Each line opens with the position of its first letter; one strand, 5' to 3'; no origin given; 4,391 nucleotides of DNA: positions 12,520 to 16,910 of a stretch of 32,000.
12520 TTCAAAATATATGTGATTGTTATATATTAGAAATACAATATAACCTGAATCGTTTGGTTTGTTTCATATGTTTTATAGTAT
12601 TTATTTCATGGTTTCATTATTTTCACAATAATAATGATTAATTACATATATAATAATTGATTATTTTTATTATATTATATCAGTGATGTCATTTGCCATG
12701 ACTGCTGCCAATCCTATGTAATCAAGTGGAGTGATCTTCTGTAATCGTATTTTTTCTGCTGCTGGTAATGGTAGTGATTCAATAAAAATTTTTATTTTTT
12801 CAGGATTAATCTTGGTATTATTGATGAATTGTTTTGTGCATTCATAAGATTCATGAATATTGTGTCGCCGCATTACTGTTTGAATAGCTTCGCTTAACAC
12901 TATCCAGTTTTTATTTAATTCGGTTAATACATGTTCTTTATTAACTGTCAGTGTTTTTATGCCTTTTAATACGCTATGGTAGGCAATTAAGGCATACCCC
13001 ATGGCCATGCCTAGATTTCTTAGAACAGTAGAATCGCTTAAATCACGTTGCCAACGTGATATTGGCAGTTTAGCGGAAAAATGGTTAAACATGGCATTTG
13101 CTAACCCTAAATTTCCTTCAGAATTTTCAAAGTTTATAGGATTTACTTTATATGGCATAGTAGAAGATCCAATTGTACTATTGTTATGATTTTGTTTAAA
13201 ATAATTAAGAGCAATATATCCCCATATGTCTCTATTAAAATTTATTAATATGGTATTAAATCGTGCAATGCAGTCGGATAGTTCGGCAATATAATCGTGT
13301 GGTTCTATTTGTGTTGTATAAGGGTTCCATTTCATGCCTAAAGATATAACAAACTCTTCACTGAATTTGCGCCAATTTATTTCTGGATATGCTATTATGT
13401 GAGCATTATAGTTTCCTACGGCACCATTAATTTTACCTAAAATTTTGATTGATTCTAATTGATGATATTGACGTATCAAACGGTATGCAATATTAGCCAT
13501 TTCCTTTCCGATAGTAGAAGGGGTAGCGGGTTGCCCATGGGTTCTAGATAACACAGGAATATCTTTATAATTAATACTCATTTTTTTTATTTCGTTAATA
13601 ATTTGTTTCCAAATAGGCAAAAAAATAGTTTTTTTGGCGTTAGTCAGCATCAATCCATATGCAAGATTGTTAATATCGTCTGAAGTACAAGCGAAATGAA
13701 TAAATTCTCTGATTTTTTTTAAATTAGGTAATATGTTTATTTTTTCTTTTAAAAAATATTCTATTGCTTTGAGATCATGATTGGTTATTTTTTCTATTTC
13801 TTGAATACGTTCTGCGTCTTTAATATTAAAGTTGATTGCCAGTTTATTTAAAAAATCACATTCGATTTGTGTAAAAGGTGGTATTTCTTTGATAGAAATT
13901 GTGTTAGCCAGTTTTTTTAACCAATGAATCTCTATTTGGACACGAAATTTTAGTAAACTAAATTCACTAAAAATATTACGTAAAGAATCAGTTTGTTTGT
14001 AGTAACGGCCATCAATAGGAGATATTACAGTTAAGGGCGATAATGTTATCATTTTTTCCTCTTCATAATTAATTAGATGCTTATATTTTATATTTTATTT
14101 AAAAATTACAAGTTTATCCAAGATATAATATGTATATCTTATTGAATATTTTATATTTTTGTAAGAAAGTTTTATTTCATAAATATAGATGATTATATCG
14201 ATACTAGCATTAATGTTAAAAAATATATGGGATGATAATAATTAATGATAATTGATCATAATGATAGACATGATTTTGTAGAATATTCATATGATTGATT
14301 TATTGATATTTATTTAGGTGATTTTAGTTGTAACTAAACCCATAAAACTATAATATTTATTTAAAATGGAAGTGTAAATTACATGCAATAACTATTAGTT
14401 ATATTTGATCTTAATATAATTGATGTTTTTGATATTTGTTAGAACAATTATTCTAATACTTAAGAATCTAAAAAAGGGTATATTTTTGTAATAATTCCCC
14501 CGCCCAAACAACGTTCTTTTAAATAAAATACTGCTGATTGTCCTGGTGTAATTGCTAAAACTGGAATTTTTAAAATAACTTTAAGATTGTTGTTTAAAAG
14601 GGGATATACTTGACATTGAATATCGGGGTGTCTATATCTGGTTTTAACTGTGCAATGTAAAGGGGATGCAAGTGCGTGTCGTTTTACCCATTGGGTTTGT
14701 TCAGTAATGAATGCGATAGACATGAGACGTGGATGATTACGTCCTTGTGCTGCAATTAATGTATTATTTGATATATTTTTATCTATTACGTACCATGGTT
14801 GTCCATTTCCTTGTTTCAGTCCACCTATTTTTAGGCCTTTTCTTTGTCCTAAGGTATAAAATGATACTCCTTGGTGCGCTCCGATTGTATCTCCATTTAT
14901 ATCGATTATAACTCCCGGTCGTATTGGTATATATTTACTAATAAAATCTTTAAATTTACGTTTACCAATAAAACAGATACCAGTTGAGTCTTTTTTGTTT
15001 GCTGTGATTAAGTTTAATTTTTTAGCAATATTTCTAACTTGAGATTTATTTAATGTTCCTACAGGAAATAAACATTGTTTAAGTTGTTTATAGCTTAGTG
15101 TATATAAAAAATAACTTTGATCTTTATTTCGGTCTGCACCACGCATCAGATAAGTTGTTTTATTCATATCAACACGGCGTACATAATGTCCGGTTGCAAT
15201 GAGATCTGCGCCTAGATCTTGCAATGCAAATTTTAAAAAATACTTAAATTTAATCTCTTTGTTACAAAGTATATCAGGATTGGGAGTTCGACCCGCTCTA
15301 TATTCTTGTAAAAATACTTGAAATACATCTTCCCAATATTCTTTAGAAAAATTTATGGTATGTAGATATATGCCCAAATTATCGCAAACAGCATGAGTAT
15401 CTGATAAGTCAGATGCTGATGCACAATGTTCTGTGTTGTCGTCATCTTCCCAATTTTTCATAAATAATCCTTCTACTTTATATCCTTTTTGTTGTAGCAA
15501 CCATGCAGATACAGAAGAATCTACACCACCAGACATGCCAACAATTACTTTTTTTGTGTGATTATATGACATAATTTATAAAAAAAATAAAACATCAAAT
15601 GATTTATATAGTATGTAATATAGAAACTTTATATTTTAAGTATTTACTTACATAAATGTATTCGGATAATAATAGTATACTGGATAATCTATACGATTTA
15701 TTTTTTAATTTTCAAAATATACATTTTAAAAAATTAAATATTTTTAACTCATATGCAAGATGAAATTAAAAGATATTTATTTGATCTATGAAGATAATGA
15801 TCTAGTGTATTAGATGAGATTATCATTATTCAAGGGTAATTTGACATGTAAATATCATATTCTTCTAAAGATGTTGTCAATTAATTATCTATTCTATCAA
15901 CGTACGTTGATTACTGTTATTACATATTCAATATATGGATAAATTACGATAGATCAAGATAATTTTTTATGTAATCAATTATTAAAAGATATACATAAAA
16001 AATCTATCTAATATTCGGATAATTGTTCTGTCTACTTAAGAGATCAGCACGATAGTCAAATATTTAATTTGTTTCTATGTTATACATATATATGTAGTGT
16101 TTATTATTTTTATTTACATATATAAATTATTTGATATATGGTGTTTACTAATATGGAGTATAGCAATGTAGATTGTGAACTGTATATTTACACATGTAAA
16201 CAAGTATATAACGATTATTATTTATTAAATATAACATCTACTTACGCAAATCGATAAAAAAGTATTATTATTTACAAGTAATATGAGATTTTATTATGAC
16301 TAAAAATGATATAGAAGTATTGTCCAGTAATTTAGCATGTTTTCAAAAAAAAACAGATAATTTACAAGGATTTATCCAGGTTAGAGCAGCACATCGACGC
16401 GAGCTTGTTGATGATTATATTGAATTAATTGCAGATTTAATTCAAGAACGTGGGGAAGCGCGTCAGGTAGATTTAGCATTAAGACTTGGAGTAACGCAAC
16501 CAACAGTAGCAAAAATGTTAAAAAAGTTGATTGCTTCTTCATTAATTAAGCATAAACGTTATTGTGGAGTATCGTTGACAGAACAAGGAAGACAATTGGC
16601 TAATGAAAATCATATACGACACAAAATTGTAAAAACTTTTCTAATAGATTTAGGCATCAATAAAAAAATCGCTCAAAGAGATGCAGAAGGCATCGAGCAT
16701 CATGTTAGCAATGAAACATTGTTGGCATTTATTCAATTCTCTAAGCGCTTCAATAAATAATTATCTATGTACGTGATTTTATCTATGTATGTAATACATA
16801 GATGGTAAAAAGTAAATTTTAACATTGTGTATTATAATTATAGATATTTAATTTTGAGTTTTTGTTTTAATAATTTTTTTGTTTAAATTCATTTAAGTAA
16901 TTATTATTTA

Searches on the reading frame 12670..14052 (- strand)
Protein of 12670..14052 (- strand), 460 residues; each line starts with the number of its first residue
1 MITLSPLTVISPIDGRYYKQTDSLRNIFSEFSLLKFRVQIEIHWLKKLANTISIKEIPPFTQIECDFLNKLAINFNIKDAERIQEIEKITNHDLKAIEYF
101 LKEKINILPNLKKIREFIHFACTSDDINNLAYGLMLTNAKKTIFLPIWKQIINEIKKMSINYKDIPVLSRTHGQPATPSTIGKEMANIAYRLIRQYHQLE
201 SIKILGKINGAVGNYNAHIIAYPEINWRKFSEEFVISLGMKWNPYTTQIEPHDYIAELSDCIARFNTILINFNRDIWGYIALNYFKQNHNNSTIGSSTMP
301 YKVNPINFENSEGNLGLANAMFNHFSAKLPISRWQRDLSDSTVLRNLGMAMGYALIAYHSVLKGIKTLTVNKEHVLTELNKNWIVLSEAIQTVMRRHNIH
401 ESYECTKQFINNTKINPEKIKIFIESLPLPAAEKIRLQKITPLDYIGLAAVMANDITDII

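Call 7: search_protein_families(library=ncbifam, proteins=[window:12670-14052:-], max_evalue=0.01)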
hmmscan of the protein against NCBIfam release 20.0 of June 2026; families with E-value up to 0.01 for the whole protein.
window:12670-14052:- (460 aa): 10 families
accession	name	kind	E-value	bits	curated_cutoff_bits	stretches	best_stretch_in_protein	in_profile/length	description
NF006764.0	PRK09285.1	equivalog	1.3e-212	706.2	446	1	4-456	3-455/456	adenylosuccinate lyase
TIGR00928.1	purB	equivalog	2.3e-124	415.5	326.2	1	13-454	1-433/436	adenylosuccinate lyase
TIGR02426.1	protocat_pcaB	equivalog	1.3e-14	53.9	355.75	1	113-308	88-278/338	3-carboxy-cis,cis-muconate cycloisomerase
NF006500.1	PRK08937.2-4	subfamily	1.9e-14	53.3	626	1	112-396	95-378/448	adenylosuccinate lyase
NF052536.2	CoM_syn_XcbD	exception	4.6e-14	52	600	1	78-309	66-287/443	3-sulfopropionylcysteine synthase XcbD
NF006554.0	PRK09053.1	equivalog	7.9e-10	38.1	595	1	114-307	99-290/453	3-carboxy-cis,cis-muconate cycloisomerase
NF004631.0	PRK05975.1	equivalog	1.1e-07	31.1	371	1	113-309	97-286/352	3-carboxy-cis,cis-muconate cycloisomerase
TIGR00979.1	fumC_II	equivalog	3.8e-06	25.9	664.75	1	124-310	137-329/458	class II fumarate hydratase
NF008909.0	PRK12273.1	subfamily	0.00025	20.1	510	0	148-203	166-221/474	aspartate ammonia-lyase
NF012101.1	blaGOB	exception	0.0092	15.3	560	0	133-215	62-141/290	GOB family subclass B3 metallo-beta-lactamase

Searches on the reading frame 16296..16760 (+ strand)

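Call 7: search_protein_families(library=ncbifam, proteins=[window:16296-16760:+], max_evalue=0.01)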
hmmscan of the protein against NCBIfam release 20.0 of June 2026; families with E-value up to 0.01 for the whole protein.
window:16296-16760:+ (154 aa): 12 families
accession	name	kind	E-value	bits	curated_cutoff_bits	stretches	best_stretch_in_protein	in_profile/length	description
NF008273.0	PRK11050.1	equivalog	4e-63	211.8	153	1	9-152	9-152/156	manganese-binding transcriptional regulator MntR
NF003025.0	PRK03902.1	equivalog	3.6e-25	88.6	138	1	38-150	6-118/142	transcriptional regulator MntR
NF047407.1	TransRegMntRTherm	equivalog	1.3e-14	54.4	350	1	56-140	34-119/227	manganese-dependent transcriptional regulator MntR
NF033788.1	HTH_metalloreg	subfamily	8e-05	22.4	55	1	45-88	16-59/77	metalloregulator ArsR/SmtB family transcription factor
NF038251.1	AdcR_fam_Zn_TF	equivalog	0.00016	21.9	175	1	53-136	48-135/143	zinc-dependent MarR family transcriptional regulator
NF040939.2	trans_reg_lrs14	equivalog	0.00047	20.1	90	1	38-89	20-71/103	Lrs14 family HTH-type transcriptional regulator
NF053665.1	TransRegDtxRActin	equivalog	0.00068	19.1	290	1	58-139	28-110/233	iron-dependent transcriptional repressor DtxR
NF007342.0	PRK09834.1-4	equivalog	0.00087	18.4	251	1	59-113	34-89/263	DNA-binding transcriptional regulator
TIGR01884.1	cas_HTH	subfamily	0.0012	18.2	60.2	1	37-96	140-200/202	CRISPR-associated CARF protein Csa3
NF053814.1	teico_TcaR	equivalog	0.0014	18.8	170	1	60-121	58-128/151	MarR family transcriptional regulator TcaR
TIGR03418.1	chol_sulf_TF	equivalog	0.0019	17.3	324.8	1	61-106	22-69/291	choline sulfate utilization transcriptional regulator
NF053606.1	Sta1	subfamily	0.0051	16.9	80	1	39-90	20-70/100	Sta1 family transcriptional regulator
